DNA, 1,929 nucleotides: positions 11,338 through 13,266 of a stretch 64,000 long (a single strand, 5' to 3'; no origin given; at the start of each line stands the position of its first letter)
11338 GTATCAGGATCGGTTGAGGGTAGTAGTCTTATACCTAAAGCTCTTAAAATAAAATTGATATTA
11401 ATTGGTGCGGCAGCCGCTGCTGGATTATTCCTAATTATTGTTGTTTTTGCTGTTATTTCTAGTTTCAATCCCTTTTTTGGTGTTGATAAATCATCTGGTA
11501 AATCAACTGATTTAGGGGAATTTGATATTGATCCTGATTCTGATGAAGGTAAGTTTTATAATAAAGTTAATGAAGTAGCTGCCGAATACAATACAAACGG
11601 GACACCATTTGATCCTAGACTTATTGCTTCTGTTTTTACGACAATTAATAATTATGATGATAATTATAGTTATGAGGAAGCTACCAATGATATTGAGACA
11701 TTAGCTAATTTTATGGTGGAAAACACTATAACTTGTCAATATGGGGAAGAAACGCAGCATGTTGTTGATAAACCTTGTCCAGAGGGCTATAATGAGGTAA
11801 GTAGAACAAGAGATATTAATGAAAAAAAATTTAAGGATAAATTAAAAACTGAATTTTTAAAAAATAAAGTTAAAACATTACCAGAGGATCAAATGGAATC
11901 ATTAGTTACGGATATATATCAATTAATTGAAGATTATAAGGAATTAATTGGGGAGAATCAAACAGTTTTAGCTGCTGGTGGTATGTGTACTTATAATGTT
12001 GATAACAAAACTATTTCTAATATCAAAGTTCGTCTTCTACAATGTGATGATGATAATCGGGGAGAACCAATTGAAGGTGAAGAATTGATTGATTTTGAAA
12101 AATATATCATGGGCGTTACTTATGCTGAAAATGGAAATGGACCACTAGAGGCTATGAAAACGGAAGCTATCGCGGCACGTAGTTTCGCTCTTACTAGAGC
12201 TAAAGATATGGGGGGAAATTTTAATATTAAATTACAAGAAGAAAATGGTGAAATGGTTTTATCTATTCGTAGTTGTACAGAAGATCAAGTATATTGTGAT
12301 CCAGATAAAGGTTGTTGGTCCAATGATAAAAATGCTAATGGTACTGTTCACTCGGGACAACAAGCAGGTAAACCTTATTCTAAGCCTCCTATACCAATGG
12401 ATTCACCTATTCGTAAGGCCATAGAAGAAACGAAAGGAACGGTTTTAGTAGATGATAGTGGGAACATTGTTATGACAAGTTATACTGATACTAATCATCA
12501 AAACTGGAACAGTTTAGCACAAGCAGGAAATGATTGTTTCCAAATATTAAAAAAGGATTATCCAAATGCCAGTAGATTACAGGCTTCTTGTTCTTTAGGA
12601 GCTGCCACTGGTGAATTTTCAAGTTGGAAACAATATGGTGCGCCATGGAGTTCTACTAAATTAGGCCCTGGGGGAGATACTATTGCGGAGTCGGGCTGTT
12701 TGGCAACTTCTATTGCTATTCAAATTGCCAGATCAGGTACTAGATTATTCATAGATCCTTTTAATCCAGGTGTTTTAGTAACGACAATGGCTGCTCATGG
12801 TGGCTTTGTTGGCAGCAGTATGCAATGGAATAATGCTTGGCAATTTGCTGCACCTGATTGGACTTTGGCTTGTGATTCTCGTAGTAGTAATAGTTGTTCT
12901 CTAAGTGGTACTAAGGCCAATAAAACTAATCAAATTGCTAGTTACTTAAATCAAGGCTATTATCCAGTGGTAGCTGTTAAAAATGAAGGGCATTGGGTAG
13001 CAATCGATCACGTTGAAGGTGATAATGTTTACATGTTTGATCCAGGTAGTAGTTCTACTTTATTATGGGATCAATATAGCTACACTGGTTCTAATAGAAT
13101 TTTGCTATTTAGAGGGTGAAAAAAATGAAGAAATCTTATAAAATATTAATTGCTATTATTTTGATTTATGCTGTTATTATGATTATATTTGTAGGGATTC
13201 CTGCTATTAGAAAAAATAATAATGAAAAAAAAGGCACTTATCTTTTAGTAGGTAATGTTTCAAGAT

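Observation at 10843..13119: T4SS wall hydrolase with an unusual SpoIID-like plus CHAP-like architecture and an Asn/Lys-rich repeat head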

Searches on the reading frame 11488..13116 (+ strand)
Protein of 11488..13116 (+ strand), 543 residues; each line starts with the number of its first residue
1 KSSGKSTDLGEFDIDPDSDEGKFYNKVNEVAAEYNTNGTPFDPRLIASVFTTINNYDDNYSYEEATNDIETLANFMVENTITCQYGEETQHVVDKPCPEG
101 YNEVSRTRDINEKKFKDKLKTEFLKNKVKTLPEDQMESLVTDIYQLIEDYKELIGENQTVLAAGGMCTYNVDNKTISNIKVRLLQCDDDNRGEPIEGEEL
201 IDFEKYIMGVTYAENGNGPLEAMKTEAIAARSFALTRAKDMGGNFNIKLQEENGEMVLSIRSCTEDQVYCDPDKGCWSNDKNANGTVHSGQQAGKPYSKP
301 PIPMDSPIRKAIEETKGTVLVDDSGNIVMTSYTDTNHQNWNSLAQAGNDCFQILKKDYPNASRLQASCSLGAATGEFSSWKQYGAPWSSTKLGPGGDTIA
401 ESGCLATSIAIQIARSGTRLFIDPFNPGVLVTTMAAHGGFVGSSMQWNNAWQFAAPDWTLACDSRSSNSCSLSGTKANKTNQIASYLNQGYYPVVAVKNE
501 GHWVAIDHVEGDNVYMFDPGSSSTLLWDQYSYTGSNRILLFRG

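Call 20: find_related_loci(query=A1, collection=genome_contigs, flank=10000)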
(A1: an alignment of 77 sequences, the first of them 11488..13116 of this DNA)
Query A1 (543 aa) in genome_contigs; peptide patterns used: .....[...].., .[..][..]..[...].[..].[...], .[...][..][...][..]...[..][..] (x = any residue, [..] = any of these).
600 stretches matched a pattern (row limit reached: there are more); 46 encode a relative of the query (tblastn E <= 1e-3); 46 distinct loci.
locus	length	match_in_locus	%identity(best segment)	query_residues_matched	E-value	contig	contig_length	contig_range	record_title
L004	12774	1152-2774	35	2-542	5e-91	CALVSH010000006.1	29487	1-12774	MAG: uncultured Bacilli bacterium isolate E05__bin245 genome assembly, contig: E05__k127_3795039, whole genome shotgun s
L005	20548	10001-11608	36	8-542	3e-97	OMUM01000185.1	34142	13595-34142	uncultured bacterium isolate hRUG889 genome assembly, contig: NODE_1114_length_34142_cov_38.1912, whole genome shotgun s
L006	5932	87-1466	37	111-542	5e-82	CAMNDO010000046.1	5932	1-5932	MAG: uncultured Bacillales bacterium isolate SRR873596_bin.95_metaWRAP_v1.3_MAG genome assembly, contig: NODE.34940_leng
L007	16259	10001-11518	34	17-532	1e-77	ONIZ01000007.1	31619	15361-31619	uncultured Firmicutes bacterium isolate RUG343 genome assembly, contig: scaffold_937, whole genome shotgun sequence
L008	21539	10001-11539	33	19-530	7e-79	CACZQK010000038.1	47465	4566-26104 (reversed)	MAG: uncultured Erysipelotrichaceae bacterium isolate RUG12858 genome assembly, contig: RUG12858_asm_38, whole genome sh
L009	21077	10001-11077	39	165-526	4e-67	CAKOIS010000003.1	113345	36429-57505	MAG: uncultured Bacilli bacterium isolate REFINED_METABAT215_TOP10_CONTIGS_1500_ASSEMBLY_K77_MERGED__Hadza_MoBio_hadza-A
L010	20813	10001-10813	42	111-369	5e-60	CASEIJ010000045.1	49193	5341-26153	uncultured Mycoplasmatota bacterium isolate SI.T10.metabat-bins.87 genome assembly, contig: SI.T10.metabat-bins.87.fa_k1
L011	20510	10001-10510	32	172-370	1e-9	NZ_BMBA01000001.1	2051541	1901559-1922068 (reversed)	Clostridium zeae strain CSC2 sequence01, whole genome shotgun sequence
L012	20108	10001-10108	53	201-236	5e-7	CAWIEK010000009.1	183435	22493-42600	MAG: uncultured Chthonomonadaceae bacterium isolate MFD04580.bin.1.91 genome assembly, contig: contig_33111, whole genom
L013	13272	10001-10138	48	201-245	3e-6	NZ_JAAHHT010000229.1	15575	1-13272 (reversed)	MAG: Okeania sp. SIO3I5 3I5_NODE_229, whole genome shotgun sequence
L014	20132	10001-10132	48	195-237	3e-6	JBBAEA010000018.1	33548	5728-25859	MAG: Bradymonadales bacterium isolate SO_2017_LW2_140 scaffold_2880_c1_LW138R_2017, whole genome shotgun sequence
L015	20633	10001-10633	26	35-269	5e-6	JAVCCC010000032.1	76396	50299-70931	MAG: Candidatus Aceula lacicola isolate MAG_3300035698_1100 Ga0374944_044193, whole genome shotgun sequence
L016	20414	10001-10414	28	164-323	6e-6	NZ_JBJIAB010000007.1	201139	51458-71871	Candidatus Clostridium helianthi isolate WILCCON 0112 NODE_7_length_201139_cov_139.040878, whole genome shotgun sequence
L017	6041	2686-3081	29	201-359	7e-6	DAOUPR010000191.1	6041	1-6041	MAG TPA_asm: Clostridium sp. isolate CSMAG_105 CSMAG_105_k127_26227_length_6041_cov_13.0000, whole genome shotgun sequen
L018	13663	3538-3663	50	201-241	1e-5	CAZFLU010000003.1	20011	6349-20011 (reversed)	MAG TPA_asm: uncultured Planctomycetia bacterium isolate SRP141376_co2_367 genome assembly, contig: NODE_5566_length_200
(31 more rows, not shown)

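Call 22: predict_structure(alignment_id=A1)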
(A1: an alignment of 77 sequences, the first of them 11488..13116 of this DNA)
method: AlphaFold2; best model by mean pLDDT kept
length: 543 residues; sequences in the alignment: 77
mean_pLDDT: 90.2   pTM: 0.61
mean pLDDT of the five models: 90.2, 89.2, 88.8, 88.8, 88.7
residues with pLDDT >= 90: 409; 70-90: 97; 50-70: 17; < 50: 20
segments of 3 or more residues with pLDDT < 50: 1-11, 157-164
pLDDT, mean of each block of 10 residues (from residue 1): 34 79 93 86 93 93 97 97 96 96 95 95 94 92 86 52 65 90 97 96 96 97 98 98 97 93 98 96 97 97 88 91 95 98 87 94 82 77 94 95 96 89 94 95 87 91 80 94 87 90 93 94 96 94 90
secondary structure, 60 per line:
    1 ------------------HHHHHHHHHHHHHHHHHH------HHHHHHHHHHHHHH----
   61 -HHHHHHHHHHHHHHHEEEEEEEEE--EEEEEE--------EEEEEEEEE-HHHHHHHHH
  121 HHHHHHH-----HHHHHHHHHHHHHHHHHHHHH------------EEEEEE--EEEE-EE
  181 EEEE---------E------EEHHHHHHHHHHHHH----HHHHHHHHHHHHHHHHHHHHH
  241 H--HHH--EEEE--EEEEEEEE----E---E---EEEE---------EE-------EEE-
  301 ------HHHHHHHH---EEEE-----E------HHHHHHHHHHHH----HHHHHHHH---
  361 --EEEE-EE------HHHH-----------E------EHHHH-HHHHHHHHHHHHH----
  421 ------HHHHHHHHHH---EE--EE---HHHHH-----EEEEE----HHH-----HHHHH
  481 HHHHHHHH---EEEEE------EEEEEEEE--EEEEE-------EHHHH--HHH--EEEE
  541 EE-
elements in order: H19-36 H43-56 H62-76 E77-85 E88-93 E102-110 H112-127 H133-153 E166-171 E174-177 E179-184 H203-215 H220-241 E249-252 E255-262 E275-278 E297-299 H307-314 E318-321 H334-345 H350-357 E363-366 H376-379 H399-402 H404-416 H427-436 H449-453 E459-463 H476-488 E492-496 E503-510 E513-517 H526-529 E537-542

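Call 25: fold_search(model_id=the predicted structure, library=pdb)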
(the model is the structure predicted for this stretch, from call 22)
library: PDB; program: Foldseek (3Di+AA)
matches with E <= 10: 170; with E <= 0.001: 0
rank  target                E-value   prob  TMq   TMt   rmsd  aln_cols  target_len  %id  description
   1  4rwr_A                7.5e-02  0.96  0.14  0.26   8.1       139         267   24  2.1 Angstrom Crystal Structure of Stage II Sporulation Protein D from Bacillus anthracis (released 2014-12-17)
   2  7n87_MODEL_1_A        1.0e-01  0.87  0.17  0.46   6.0       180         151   13  Solution NMR structure of peptidase domain from Clostridium thermocellum PCAT1 (released 2021-12-29)
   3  6t9l_K                2.7e-01  0.28  0.07  0.08   5.3        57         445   19  SAGA DUB module bound to a ubiqitinated nucleosome (released 2020-01-29)
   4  9f5t_C                3.3e-01  0.25  0.15  0.31  11.0       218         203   14  Ubiquitin C-terminal clippase BpJOS (released 2025-04-23)
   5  4wa6_A                3.8e-01  0.30  0.07  0.09   5.2        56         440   20  Structure of yeast SAGA DUBm with Sgf73 N59D mutant at 2.36 angstroms resolution (released 2015-03-04)
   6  6mpz_B                4.0e-01  0.21  0.09  0.28  11.1       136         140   17  Crystal structure of a double glycine motif protease from AMS/PCAT transporter in complex with the leader peptide (released 2019-02-06)
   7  6mpz_D                4.2e-01  0.69  0.15  0.48   6.5       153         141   17  Crystal structure of a double glycine motif protease from AMS/PCAT transporter in complex with the leader peptide (released 2019-02-06)
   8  6mpz_A                4.9e-01  0.21  0.09  0.27  10.8       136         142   17  Crystal structure of a double glycine motif protease from AMS/PCAT transporter in complex with the leader peptide (released 2019-02-06)
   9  6cpm_D                5.5e-01  0.28  0.08  0.11   5.0        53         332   24  Structure of the USP15 deubiquitinase domain in complex with a third-generation inhibitory Ubv (released 2019-01-23)
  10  3mhh_A                6.0e-01  0.23  0.07  0.09   5.0        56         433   20  Structure of the SAGA Ubp8/Sgf11/Sus1/Sgf73 DUB module (released 2010-04-21)
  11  8adc_B                7.8e-01  0.47  0.17  0.38   7.6       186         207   14  Viral tegument-like DUBs (released 2023-02-15)
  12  4fip_E                7.8e-01  0.21  0.07  0.09   4.8        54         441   24  Structure of the SAGA Ubp8(S144N)/Sgf11(1-72, Delta-ZnF)/Sus1/Sgf73 DUB module (released 2012-07-25)
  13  8adb_A                7.8e-01  0.20  0.14  0.29   9.1       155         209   15  Viral tegument-like DUBs (released 2023-02-15)
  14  3k8u                  8.6e-01  0.63  0.18  0.57   4.9       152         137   11  Crystal Structure of the Peptidase Domain of Streptococcus ComA, a Bi-functional ABC Transporter Involved in Quorum Sens (released 2010-02-23)
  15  9fn4_A                8.6e-01  0.35  0.17  0.34   6.0       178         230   10  DUBS Parachlamydia sp. PcJOS (released 2025-04-23)
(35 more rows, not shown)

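Call 26: search_solved_structures(query=A1, max_evalue=1, show_alignments=4)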
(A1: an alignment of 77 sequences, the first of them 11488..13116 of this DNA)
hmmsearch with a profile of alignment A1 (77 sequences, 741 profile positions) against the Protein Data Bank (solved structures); distinct sequences matched with E-value up to 1: 20.
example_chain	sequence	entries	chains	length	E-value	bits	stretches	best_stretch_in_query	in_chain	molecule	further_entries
4rwr_A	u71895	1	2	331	1.1e-08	37.4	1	390-438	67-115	Stage II sporulation protein D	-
5i1t_A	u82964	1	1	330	5.6e-05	25.2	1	389-429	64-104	Stage II sporulation protein D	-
5txu_A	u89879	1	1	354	6.8e-05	24.9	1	389-429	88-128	Stage II sporulation protein D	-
7o4h_A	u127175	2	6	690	0.00016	23.6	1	103-196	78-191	cGMP-gated cation channel alpha-1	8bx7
6kg7_A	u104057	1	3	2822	0.0015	20.4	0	105-190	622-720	Piezo-type mechanosensitive ion channel component 2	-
9ijj_A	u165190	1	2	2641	0.0017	20.3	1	62-155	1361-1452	Cilia and flagella associated protein 46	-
6a69_A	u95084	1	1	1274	0.048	15.5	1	104-195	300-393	Plasma membrane calcium-transporting ATPase 1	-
9vee_A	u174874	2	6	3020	0.059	15.1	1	103-190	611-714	Piezo-type mechanosensitive ion channel component 2,Green fluorescent protein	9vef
9oll_A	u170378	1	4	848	0.24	13.2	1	169-345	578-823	Short transient receptor potential channel 3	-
7dxb_A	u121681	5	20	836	0.24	13.2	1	169-345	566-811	Short transient receptor potential channel 3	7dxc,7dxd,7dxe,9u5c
5zbg_A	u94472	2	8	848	0.24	13.1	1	169-345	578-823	Short transient receptor potential channel 3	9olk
9olx_A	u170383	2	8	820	0.25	13.1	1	169-344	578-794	Short transient receptor potential channel 3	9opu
6d7l_A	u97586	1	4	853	0.25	13.1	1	169-345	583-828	Short transient receptor potential channel 3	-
9olm_A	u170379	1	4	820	0.25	13.1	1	169-344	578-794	Short transient receptor potential channel 3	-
9kdb_A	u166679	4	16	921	0.29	12.9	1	169-345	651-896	Short transient receptor potential channel 3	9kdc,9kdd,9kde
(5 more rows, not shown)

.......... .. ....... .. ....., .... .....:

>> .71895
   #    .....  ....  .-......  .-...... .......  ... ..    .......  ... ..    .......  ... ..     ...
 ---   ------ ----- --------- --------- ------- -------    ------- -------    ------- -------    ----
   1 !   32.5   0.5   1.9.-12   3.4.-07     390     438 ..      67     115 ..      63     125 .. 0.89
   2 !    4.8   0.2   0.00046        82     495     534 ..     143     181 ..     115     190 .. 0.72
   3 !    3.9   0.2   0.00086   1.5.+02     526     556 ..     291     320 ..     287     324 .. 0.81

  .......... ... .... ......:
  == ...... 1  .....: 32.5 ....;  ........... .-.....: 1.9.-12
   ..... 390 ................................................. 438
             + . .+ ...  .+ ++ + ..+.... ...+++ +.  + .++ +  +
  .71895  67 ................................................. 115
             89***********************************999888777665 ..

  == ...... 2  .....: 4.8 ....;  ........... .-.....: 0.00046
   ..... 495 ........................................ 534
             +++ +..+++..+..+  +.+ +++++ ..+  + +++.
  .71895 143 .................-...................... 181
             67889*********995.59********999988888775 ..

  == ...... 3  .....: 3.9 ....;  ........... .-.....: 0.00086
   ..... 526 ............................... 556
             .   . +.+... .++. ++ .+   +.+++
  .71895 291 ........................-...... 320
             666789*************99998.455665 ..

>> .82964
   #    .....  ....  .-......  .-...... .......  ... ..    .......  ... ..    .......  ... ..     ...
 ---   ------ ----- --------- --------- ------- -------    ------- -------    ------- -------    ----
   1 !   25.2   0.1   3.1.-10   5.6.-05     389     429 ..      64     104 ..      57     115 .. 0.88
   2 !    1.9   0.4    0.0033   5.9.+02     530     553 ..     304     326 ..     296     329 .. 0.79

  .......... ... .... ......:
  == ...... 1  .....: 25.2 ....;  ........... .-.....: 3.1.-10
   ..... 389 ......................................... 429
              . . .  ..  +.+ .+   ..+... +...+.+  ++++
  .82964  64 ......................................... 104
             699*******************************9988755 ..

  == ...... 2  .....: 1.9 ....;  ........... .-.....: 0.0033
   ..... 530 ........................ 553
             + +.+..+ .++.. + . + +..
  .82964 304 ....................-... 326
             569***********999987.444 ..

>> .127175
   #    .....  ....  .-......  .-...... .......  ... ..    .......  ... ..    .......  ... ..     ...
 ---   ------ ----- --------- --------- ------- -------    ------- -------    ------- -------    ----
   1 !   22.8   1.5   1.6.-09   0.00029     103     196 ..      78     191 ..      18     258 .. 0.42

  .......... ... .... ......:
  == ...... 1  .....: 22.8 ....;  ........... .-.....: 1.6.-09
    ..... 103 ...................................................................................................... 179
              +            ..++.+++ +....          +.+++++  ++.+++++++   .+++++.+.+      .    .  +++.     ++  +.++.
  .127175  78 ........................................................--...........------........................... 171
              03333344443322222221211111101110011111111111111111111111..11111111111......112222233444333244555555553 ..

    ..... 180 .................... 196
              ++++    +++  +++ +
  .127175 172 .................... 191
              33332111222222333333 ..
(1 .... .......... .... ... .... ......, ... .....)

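Call 40: search_dna_similar(query=window:11488-13116:+, collection=phages, mode=protein, max_evalue=0.01, max_rows=15)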
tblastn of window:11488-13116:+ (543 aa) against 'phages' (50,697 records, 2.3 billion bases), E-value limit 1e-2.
No match.

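Call 41: search_dna_similar(query=window:11488-13116:+, collection=plasmids, mode=protein, max_evalue=0.1, max_rows=15)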
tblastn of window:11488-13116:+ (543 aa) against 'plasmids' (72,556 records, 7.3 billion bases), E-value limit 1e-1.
Records with a match: 10; places in all: 10; records where one place covers at least 80% of the query: 0.
Best place of each record, by identity: <60% 10.
By first word of the organism name: Bacillus 10.
By predicted mobility (MOB-suite, as given by PLSDB): non-mobilizable 10.
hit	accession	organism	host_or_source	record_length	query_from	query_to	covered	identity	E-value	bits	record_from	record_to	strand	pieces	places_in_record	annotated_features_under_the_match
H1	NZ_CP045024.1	Bacillus thuringiensis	whole organism,soil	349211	370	541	32%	28.2%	7e-7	60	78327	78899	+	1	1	hypothetical protein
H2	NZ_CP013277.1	Bacillus thuringiensis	Vectobac,bacterial clone,Commercial ...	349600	370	541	32%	28.2%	7e-7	60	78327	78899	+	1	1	hypothetical protein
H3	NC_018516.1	Bacillus thuringiensis HD-789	-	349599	370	541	32%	28.2%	7e-7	60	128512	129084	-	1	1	hypothetical protein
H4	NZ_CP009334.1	Bacillus thuringiensis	-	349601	370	541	32%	28.2%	7e-7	60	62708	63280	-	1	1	hypothetical protein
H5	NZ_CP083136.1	Bacillus thuringiensis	whole organism,Biopesticide Solbac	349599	370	541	32%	28.2%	7e-7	60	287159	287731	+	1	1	hypothetical protein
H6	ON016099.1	Bacillus thuringiensis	-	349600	370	541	32%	28.2%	7e-7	60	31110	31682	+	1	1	N-acetylmuramoyl-L-alanine amidase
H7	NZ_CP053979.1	Bacillus thuringiensis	-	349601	370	541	32%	28.2%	7e-7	60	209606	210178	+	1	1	hypothetical protein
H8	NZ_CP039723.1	Bacillus thuringiensis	whole organism,soil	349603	370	541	32%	28.2%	7e-7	60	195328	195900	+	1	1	hypothetical protein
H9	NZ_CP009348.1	Bacillus thuringiensis HD1002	Sewage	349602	370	541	32%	28.2%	7e-7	60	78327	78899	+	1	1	hypothetical protein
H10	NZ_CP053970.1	Bacillus thuringiensis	-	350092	370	541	32%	28.2%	7e-7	60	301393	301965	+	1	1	hypothetical protein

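Call 42: get_annotated_region(hit=H6, flank=8000)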
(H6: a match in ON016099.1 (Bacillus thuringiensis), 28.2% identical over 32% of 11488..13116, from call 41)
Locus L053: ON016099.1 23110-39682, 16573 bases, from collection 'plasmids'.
description: Bacillus thuringiensis strain SY49.1 plasmid pSY49.1_1, complete sequence
organism: Bacillus thuringiensis (NCBI taxid 1428)
taxonomy: Bacteria; Bacillota; Bacilli; Bacillales; Bacillaceae; Bacillus; Bacillus thuringiensis
host: -; source: -; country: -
typing (MOB-suite, as given by PLSDB): non-mobilizable
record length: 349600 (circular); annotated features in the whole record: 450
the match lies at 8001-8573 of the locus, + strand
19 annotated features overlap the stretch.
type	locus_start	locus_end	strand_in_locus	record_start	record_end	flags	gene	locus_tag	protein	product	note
CDS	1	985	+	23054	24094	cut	-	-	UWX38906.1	hypothetical protein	-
CDS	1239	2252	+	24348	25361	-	-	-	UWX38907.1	hypothetical protein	-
CDS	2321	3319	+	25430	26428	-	-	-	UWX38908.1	hypothetical protein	-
CDS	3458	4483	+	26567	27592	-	-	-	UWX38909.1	hypothetical protein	-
CDS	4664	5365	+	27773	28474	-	-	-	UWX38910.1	hypothetical protein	-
CDS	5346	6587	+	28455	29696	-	-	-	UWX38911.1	glucosaminidase domain-containing protein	-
CDS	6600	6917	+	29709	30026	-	-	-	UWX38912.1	hypothetical protein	-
CDS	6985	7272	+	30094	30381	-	-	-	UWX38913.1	hypothetical protein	-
CDS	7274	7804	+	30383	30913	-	-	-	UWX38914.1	hypothetical protein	-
CDS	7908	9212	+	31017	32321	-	-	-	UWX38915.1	N-acetylmuramoyl-L-alanine amidase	-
CDS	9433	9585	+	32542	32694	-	-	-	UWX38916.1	hypothetical protein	-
CDS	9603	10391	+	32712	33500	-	-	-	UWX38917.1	hypothetical protein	-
CDS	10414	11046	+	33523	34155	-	-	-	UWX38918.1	hypothetical protein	-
CDS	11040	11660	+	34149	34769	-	-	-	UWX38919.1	hypothetical protein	-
CDS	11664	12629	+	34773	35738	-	-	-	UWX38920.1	NAD-dependent DNA ligase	-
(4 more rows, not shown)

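Call 43: search_protein_families(library=pfam, proteins=[L053:7908-9212:+], max_evalue=0.1)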
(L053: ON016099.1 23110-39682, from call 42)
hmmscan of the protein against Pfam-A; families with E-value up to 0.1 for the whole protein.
L053:7908-9212:+ (434 aa): 3 families
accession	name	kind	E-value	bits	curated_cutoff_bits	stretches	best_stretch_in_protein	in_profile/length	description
PF03412.21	Peptidase_C39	-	0.05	13.9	22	1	172-205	76-109/133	Peptidase C39 family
PF20990.2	DUF2207_C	-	0.063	13.4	33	1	302-428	109-193/247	Predicted membrane protein (DUF2207) C-terminal domain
PF09925.14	DUF2157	-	0.089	12.9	32.4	0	300-352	10-63/146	Predicted membrane protein (DUF2157)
